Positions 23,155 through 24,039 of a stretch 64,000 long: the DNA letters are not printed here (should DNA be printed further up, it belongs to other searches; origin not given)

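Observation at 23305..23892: Phage-encoded SpoT/Mesh1-like HD-domain (p)ppGpp hydrolase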

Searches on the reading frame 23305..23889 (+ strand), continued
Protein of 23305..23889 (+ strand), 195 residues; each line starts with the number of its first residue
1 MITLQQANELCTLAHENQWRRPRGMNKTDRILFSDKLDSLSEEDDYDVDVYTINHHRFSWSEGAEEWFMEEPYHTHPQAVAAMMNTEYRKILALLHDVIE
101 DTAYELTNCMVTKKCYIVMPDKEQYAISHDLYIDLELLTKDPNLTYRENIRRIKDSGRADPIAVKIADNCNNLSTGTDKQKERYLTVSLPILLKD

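Call 29: search_solved_structures(query=A1, max_evalue=0.0001, show_alignments=5)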
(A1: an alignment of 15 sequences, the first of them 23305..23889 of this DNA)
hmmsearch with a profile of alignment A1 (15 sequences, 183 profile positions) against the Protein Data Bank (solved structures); distinct sequences matched with E-value up to 0.0001: 8.
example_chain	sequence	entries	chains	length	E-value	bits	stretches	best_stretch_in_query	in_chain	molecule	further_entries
7oiw_A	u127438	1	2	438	4e-07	33.3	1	34-176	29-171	GTP pyrophosphokinase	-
7smg_A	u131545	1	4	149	1.2e-06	31.7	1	60-94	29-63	(p)ppApp hydrolase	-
7qps_A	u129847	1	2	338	1.4e-06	31.5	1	58-163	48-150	ACT domain protein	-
7qpr_A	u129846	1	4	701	7.5e-06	29.1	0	58-103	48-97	ACT domain protein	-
1vj7_A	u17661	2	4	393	9.2e-06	28.8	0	47-173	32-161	Bifunctional RELA/SPOT | Bifunctional (p)ppGpp synthase/hydrolase RelA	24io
5xnx_A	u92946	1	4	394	2.2e-05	27.6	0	57-98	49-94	Bifunctional (p)ppGpp synthase/hydrolase RelA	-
8acu_A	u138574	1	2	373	6.9e-05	26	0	45-171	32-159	GTP pyrophosphokinase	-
4yf1_A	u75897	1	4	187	8.3e-05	25.7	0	59-93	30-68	Lmo0812 protein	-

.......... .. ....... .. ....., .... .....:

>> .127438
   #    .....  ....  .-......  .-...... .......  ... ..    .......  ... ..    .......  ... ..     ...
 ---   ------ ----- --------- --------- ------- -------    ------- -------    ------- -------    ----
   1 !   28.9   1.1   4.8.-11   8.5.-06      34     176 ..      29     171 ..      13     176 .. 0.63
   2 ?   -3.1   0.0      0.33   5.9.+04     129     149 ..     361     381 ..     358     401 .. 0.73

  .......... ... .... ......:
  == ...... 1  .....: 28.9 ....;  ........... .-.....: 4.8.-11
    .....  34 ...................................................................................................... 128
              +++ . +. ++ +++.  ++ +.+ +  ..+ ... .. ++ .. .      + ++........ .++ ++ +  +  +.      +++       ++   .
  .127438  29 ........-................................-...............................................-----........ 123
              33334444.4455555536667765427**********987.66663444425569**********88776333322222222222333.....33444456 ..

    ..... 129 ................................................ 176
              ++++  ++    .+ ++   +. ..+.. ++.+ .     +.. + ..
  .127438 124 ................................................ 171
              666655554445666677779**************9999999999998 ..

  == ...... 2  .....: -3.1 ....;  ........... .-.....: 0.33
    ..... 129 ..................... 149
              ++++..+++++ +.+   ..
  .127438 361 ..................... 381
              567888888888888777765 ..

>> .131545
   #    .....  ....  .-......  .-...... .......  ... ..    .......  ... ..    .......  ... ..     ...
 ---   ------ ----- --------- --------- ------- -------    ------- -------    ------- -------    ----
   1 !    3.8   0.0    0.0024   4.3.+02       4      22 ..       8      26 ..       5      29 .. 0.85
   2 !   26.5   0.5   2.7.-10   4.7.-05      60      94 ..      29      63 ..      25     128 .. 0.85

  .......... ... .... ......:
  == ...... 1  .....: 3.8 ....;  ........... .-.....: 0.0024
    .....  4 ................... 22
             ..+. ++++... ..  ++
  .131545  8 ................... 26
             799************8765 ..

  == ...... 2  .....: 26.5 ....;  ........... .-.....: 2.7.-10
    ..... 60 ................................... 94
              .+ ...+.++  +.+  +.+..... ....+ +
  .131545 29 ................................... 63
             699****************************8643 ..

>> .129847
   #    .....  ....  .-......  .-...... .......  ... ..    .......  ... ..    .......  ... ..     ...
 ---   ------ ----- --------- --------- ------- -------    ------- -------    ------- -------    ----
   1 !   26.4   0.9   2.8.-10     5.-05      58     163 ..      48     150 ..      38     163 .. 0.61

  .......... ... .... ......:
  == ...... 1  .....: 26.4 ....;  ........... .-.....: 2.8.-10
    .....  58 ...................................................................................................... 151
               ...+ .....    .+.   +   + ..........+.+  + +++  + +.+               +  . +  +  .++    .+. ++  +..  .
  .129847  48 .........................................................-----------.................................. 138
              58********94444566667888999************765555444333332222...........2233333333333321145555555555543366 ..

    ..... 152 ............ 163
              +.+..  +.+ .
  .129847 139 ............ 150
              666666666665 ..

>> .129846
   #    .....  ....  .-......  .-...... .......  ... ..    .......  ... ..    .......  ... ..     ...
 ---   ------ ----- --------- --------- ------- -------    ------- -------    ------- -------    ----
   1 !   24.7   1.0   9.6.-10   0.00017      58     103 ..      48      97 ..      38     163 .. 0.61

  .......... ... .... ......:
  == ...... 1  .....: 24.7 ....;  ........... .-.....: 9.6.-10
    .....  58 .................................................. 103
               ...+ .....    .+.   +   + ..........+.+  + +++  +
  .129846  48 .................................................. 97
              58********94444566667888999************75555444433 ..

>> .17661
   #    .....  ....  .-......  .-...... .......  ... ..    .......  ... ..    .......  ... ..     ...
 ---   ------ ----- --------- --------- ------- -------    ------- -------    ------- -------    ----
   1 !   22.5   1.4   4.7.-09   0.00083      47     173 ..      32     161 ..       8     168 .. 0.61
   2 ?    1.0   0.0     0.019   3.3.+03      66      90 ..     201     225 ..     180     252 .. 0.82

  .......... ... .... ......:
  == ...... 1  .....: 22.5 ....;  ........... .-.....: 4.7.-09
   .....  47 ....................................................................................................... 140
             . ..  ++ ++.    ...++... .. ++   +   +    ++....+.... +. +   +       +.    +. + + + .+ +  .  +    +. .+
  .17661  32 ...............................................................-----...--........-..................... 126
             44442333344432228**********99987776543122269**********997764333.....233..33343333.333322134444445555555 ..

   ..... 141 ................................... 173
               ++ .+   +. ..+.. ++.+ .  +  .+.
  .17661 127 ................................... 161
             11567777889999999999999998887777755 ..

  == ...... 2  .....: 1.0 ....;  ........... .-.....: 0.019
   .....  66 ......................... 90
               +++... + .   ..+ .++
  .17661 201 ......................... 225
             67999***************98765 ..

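Call 31: find_encoding_contigs(protein=P0001, flank=6000, max_places=4)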
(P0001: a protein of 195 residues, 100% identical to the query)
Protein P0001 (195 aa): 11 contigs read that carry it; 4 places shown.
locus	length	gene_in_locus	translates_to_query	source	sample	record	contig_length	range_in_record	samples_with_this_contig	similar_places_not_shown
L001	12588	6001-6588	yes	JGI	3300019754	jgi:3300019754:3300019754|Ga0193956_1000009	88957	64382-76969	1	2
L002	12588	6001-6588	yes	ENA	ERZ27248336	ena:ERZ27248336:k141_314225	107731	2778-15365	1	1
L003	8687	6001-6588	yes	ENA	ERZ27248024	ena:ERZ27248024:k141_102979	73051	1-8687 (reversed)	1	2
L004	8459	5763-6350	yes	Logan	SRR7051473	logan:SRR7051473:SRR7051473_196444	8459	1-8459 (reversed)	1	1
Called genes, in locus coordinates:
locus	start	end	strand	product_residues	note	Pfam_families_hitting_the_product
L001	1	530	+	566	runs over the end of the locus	-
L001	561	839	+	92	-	-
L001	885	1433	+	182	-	-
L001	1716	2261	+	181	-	-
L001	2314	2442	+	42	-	-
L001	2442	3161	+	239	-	-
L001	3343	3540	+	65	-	-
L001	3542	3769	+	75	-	-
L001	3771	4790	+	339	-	-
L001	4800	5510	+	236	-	-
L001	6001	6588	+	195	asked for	-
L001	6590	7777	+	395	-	-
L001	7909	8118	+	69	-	-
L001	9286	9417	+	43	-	-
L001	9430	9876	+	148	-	PF00959:Phage_lysozyme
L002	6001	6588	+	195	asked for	-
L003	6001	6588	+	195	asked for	-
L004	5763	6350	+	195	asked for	-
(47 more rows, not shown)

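Call 32: find_encoding_contigs(protein=P0009, flank=6000, max_places=3)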
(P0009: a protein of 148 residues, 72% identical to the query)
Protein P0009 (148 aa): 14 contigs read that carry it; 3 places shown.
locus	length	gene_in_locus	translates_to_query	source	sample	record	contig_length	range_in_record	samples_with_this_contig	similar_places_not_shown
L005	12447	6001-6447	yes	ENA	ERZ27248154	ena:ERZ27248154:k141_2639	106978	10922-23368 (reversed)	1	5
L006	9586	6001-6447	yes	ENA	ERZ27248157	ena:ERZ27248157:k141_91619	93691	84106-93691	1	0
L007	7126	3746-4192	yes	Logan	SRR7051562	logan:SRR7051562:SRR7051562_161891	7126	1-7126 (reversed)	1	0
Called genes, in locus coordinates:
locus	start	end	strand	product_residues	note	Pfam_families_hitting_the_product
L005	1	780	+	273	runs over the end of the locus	-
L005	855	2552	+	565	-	-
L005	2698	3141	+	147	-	-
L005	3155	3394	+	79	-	-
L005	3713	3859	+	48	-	-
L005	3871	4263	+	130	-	-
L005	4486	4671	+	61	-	-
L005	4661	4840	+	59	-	-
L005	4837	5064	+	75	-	-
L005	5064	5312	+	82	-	-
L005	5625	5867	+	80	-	-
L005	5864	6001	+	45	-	-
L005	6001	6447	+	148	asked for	-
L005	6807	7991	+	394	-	-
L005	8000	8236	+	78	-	-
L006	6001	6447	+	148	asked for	-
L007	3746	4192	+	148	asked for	-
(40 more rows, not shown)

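Call 38: search_protein_representatives(alignment_id=A1)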
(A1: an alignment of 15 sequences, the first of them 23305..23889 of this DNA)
Query: 15 sequences, 183 profile positions. Proteins with E-value up to 0.001 (for the whole library): 4538; up to 1e-10: 307; up to 1e-30: 61. The best 150 are listed.
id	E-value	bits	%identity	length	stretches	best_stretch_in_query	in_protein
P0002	1.5e-82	292.2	-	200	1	2-183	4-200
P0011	3.0e-77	274.9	-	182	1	2-182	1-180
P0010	3.7e-74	264.8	-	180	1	1-182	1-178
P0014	3.9e-74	264.8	-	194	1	2-182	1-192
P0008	2.5e-67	242.6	-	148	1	44-183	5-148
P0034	3.3e-61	222.6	-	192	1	2-182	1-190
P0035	1.7e-47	177.9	-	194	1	2-182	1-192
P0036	2.4e-47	177.5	-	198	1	3-182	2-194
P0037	2.5e-42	161.1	-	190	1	2-174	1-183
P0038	3.8e-42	160.5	-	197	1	2-182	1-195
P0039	2.0e-41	158.2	-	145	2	59-182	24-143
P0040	4.9e-41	156.9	-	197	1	2-182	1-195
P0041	2.1e-40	154.8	-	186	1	2-182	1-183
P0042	6.6e-40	153.2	-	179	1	34-182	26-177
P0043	8.1e-40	152.9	-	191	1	3-182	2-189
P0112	9.3e-26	107.1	-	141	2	59-174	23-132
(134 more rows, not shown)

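Call 45: search_solved_structures(query=A3, max_evalue=0.001, show_alignments=5)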
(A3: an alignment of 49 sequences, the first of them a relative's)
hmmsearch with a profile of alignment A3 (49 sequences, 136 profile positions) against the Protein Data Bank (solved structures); distinct sequences matched with E-value up to 0.001: 23.
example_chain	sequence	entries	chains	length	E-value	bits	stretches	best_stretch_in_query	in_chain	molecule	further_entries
7smg_A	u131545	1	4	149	4.5e-31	110.8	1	3-135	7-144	(p)ppApp hydrolase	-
7oiw_A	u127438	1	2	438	2.8e-22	82.3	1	7-121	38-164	GTP pyrophosphokinase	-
7qps_A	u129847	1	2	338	8.8e-19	71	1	7-115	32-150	ACT domain protein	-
8acu_A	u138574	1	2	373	1e-18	70.7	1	4-122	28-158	GTP pyrophosphokinase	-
7qpr_A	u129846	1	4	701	2.6e-18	69.5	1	7-115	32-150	ACT domain protein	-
6yxa_A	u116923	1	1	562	3e-18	69.3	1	4-122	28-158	GTP pyrophosphokinase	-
5xnx_A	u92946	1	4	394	4.4e-18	68.7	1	4-132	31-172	Bifunctional (p)ppGpp synthase/hydrolase RelA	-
8fr8_I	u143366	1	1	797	1.6e-17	66.9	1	4-132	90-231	GTP pyrophosphokinase RelA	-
7ohg_A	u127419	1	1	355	1.6e-17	66.9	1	4-123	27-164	Guanosine-3',5'-bis(Diphosphate) 3'-pyrophosphohydrolase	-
6s2t_A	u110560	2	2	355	1.6e-17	66.9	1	4-123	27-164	(P)ppGpp synthetase I, SpoT/RelA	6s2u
6s2v_A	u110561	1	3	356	1.6e-17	66.9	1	4-123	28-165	(P)ppGpp synthetase I, SpoT/RelA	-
1vj7_A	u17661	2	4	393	2.8e-17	66.1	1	4-119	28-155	Bifunctional RELA/SPOT | Bifunctional (p)ppGpp synthase/hydrolase RelA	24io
9s6k_B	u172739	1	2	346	3.7e-15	59.2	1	5-123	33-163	GTP pyrophosphokinase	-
4yf1_A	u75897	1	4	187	1e-14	57.8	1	3-115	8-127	Lmo0812 protein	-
3nr1_A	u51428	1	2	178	1.2e-14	57.6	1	5-116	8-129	HD domain-containing protein 3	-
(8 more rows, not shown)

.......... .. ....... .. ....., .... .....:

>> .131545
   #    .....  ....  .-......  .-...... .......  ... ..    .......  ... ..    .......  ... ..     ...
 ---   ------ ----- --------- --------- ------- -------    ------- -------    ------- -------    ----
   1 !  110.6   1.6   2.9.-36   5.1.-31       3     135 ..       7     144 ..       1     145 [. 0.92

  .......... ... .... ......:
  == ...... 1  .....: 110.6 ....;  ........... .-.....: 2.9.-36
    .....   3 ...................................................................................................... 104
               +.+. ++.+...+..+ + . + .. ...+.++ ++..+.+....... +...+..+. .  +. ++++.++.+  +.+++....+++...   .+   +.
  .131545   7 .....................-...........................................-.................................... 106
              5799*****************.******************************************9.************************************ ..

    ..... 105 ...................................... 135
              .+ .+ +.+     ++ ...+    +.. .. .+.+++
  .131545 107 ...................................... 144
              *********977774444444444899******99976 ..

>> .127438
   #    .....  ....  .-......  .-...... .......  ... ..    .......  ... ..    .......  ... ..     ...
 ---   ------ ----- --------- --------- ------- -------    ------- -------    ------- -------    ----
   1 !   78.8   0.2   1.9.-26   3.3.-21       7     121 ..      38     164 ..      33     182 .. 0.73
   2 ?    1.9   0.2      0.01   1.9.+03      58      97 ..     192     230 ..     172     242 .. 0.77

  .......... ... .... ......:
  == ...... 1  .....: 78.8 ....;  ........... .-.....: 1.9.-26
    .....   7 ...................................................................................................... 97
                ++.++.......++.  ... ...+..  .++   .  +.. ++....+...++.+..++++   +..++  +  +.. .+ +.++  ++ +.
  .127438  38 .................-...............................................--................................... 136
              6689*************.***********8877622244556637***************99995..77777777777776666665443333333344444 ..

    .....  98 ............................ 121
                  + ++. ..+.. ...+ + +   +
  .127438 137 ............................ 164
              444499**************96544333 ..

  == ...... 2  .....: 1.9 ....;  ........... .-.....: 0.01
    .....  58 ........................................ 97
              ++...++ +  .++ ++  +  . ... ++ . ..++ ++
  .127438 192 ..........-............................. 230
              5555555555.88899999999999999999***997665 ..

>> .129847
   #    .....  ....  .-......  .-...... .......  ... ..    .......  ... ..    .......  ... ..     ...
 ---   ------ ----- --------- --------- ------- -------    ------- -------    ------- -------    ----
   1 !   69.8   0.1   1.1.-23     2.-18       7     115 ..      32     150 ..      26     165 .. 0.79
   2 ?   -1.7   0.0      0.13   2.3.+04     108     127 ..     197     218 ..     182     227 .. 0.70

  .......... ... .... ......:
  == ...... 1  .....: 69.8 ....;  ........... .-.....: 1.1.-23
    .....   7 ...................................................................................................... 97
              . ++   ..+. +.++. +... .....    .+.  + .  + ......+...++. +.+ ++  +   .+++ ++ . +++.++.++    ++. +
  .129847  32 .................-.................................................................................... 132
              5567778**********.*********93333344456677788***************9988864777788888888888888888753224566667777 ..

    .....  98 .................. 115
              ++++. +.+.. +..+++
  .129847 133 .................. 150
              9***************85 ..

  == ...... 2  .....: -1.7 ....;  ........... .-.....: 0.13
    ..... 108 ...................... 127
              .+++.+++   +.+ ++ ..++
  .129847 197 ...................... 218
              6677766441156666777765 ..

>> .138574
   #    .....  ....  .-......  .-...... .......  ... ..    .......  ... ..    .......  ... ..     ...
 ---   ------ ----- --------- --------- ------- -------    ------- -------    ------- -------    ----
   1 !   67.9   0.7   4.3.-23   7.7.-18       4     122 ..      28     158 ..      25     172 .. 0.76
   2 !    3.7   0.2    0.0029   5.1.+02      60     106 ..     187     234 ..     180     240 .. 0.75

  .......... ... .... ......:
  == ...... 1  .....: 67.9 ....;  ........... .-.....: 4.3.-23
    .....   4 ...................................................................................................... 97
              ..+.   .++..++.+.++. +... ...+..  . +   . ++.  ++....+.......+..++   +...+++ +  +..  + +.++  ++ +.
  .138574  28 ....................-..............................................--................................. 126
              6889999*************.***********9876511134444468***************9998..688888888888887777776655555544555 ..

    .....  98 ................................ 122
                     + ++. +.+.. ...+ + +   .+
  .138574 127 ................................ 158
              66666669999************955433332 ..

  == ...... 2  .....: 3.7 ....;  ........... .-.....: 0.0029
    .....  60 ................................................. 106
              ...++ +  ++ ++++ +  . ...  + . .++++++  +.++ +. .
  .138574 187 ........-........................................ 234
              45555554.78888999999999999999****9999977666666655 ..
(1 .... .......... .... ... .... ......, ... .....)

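Call 46: search_protein_families(library=pfam, alignment_id=A3, max_evalue=0.01)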
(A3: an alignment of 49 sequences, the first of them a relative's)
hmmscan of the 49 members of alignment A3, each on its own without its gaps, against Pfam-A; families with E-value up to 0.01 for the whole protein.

A. member 1, P0009 (148 aa): 1 family
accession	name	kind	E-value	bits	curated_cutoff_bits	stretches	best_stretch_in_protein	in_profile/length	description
PF13328.12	HD_4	-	0.0026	17.9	27.2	1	9-66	1-59/156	HD domain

B. families by the number of members that match (of 49 scanned): 6 families
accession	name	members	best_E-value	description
PF13328.12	HD_4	43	5.8e-09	HD domain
PF01966.28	HD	6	1.2e-05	HD domain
PF09929.15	DUF2161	1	2.1e-05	Putative PD-(D/E)XK phosphodiesterase (DUF2161)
PF24434.1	DUF7557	1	0.0016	Family of unknown function (DUF7557)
PF21547.3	TTI1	1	0.0058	TELO2-interacting protein 1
PF00660.22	SRP1_TIP1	1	0.0094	Seripauperin and TIP1 family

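Call 56: find_encoding_contigs(protein=P0004, flank=5000, max_places=1)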
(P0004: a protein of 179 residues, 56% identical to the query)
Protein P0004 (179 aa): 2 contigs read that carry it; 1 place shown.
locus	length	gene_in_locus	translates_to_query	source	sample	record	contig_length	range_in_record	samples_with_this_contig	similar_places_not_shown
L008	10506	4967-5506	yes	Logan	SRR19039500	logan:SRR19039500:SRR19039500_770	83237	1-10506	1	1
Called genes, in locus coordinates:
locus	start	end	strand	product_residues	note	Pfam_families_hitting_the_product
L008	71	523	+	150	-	-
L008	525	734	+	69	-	-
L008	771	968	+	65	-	-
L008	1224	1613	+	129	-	-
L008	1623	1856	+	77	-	-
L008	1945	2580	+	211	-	PF02342:TerD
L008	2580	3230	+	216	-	PF02342:TerD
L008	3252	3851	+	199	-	PF02342:TerD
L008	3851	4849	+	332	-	PF03741:TerC, PF04332:DUF475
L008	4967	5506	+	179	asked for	-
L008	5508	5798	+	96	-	-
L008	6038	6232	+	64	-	-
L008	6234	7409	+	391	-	-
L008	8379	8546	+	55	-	-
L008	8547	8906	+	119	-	-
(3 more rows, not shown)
